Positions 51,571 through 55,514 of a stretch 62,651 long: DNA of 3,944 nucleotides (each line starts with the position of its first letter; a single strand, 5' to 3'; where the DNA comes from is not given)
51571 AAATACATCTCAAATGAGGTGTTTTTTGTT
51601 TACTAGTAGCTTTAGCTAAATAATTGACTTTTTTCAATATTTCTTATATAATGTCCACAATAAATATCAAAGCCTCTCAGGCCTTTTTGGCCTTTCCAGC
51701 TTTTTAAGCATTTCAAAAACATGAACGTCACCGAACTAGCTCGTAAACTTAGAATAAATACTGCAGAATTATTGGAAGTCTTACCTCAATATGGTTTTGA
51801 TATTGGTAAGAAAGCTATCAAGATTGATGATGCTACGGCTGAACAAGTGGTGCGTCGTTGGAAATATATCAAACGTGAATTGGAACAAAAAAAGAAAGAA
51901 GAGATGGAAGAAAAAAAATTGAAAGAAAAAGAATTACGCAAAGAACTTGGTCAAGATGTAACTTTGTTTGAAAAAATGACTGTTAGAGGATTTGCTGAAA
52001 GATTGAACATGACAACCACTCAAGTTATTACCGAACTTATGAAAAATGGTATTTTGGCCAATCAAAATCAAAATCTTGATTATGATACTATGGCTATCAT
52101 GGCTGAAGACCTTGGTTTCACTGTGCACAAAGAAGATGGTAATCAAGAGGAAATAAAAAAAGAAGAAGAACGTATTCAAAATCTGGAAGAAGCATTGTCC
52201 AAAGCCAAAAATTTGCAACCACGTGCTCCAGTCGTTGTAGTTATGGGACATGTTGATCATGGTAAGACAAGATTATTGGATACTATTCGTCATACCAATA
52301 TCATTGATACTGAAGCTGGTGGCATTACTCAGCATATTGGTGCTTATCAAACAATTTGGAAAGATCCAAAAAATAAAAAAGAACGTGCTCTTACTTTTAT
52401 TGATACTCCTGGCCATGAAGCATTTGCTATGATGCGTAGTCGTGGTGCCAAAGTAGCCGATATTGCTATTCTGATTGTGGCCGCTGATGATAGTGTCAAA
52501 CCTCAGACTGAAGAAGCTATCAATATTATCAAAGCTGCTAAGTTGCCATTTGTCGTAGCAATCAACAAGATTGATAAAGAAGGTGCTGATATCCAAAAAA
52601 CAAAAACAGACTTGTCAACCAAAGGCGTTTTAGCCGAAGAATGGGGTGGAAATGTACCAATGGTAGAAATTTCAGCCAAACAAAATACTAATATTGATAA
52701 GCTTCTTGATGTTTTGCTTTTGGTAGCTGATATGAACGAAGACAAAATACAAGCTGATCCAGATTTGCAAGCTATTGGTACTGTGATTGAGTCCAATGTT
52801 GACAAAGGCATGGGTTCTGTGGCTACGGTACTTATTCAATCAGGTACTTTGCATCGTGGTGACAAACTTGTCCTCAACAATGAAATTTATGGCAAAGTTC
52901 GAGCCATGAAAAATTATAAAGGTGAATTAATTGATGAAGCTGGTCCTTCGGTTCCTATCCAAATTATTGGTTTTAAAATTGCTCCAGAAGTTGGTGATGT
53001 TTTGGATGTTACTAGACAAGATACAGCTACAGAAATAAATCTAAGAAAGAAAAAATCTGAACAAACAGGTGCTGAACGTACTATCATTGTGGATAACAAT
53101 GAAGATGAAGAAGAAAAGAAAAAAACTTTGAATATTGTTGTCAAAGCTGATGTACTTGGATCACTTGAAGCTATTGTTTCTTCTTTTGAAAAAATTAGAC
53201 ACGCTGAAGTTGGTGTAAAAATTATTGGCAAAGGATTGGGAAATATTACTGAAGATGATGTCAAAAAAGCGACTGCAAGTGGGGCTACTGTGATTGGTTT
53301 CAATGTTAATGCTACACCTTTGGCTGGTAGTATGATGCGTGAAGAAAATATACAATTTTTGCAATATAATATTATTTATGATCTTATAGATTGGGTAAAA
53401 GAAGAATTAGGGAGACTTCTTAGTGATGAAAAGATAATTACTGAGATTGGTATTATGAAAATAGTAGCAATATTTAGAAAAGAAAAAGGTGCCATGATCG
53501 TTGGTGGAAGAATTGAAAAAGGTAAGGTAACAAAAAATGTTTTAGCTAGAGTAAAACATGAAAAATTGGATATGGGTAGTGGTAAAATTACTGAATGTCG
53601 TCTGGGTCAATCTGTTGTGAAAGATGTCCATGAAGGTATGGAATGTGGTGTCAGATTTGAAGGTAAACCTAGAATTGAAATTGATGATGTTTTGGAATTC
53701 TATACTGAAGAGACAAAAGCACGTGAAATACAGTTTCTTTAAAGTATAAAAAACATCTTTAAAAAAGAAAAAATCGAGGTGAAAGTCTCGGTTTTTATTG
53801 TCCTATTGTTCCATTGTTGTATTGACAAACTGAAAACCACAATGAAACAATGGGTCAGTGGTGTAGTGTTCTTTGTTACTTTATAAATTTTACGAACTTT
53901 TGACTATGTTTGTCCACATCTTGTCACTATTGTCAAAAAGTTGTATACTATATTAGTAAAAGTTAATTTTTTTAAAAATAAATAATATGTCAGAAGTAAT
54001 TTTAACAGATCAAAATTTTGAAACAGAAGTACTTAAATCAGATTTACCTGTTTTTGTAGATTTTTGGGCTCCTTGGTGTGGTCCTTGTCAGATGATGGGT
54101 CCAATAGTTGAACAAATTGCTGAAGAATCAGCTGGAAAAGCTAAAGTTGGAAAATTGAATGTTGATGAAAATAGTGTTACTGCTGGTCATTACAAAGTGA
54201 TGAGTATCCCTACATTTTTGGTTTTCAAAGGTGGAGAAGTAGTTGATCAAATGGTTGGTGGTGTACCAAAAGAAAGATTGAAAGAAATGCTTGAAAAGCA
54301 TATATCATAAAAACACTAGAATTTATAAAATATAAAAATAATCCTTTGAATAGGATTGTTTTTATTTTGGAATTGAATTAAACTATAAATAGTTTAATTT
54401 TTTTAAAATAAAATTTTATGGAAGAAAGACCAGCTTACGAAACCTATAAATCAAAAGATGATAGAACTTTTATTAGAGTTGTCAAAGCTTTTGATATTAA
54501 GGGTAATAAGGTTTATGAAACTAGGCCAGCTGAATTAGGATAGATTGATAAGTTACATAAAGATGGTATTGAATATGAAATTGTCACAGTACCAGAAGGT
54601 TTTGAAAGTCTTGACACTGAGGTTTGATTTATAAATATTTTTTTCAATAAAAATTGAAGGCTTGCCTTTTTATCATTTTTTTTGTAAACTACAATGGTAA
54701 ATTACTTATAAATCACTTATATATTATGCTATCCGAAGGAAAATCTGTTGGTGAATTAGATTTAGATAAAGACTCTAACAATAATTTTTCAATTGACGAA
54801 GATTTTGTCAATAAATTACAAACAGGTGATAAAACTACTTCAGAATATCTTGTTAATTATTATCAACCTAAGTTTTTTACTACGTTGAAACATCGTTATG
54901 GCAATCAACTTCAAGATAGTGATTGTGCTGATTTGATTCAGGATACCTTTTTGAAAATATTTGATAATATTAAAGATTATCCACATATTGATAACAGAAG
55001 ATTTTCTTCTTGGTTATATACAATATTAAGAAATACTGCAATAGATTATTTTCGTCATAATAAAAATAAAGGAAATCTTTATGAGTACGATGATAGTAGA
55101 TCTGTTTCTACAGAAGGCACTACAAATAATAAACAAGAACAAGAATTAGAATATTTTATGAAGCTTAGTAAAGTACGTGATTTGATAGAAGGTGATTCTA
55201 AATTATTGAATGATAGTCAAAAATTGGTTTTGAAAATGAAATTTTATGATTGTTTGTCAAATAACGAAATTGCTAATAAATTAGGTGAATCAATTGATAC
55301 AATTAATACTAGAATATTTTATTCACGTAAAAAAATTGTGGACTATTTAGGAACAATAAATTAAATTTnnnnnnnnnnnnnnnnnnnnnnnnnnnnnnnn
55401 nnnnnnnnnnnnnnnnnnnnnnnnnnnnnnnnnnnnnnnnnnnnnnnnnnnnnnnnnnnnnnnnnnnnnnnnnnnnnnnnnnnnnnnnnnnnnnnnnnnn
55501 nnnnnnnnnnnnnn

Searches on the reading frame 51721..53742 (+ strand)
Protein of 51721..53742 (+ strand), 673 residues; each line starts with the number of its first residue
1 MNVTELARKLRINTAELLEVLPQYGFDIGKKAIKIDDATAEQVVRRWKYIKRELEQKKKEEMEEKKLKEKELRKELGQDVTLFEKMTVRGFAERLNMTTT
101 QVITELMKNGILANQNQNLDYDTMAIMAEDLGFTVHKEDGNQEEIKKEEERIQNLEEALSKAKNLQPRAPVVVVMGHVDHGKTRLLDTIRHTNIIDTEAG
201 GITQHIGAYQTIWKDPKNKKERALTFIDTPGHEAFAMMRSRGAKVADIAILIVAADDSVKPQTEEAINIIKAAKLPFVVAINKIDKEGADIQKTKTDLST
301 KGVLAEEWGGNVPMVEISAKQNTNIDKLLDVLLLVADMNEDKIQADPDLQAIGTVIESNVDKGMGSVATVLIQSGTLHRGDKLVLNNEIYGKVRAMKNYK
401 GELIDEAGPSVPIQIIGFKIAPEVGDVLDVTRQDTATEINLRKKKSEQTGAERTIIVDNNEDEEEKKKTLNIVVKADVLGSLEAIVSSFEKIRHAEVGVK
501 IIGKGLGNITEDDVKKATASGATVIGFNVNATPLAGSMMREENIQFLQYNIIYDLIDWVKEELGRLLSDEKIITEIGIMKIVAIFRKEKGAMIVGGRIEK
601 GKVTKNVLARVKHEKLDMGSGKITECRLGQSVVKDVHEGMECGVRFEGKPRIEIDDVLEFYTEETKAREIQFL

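Call 91: search_protein_families(library=pfam, proteins=[window:51721-53742:+], max_evalue=0.001)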
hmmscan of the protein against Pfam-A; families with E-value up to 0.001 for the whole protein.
window:51721-53742:+ (673 aa): 8 families
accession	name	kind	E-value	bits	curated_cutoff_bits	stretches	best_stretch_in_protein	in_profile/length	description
PF00009.33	GTP_EFTU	-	3.5e-33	115.2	26.5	1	171-333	5-183/188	Elongation factor Tu GTP binding domain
PF11987.13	IF-2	-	1.6e-31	109.1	27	1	460-560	17-117/117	Translation-initiation factor 2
PF22042.2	EF-G_D2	-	3.6e-24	85.1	27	1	351-430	2-83/84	Elongation factor G domain 2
PF04760.21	IF2_N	-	6.4e-16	58.3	25.3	1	84-133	2-52/53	Translation initiation factor IF-2, N-terminal region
PF01926.29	MMR_HSR1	-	1.3e-08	35.4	21.9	1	172-283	2-113/113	50S ribosome-binding GTPase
PF00071.28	Ras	-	8.2e-08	32.4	21.6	1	172-331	2-155/162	Ras family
PF08477.19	Roc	-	3.9e-05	24.3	27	1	172-285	2-119/119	Ras of Complex, Roc, domain of DAPkinase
PF03144.31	GTP_EFTU_D2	-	0.00089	20.1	30.3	1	365-427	1-71/73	Elongation factor Tu domain 2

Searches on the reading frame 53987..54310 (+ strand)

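Call 91: search_protein_families(library=pfam, proteins=[window:53987-54310:+], max_evalue=0.001)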
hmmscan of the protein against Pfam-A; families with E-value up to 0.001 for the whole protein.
window:53987-54310:+ (107 aa): 4 families
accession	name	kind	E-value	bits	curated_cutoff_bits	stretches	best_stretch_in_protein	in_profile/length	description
PF00085.26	Thioredoxin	-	4.4e-31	107.4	23.5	1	4-103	3-102/103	Thioredoxin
PF13098.12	Thioredoxin_2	-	1.2e-08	35.7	27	1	19-102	5-104/104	Thioredoxin-like domain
PF14595.12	Thioredoxin_9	-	3.7e-05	24.1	25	1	26-83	48-107/129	Thioredoxin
PF13905.12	Thioredoxin_8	-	0.0001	23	27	0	21-49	3-31/94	Thioredoxin-like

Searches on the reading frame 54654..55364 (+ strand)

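Call 91: search_protein_families(library=pfam, proteins=[window:54654-55364:+], max_evalue=0.001)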
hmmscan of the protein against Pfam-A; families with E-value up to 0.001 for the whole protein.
window:54654-55364:+ (236 aa): 4 families
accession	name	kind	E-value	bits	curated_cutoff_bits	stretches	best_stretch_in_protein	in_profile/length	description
PF04542.20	Sigma70_r2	-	2.6e-15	56.4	24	1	66-137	1-69/71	Sigma-70 region 2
PF07638.17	Sigma70_ECF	-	1.3e-05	25.6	21.1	1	51-229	7-180/185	ECF sigma factor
PF08281.18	Sigma70_r4_2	-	4.6e-05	23.4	25.7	1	185-228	11-54/54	Sigma-70, region 4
PF04545.22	Sigma70_r4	-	0.00035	20.5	24.1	1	185-227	5-47/50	Sigma-70, region 4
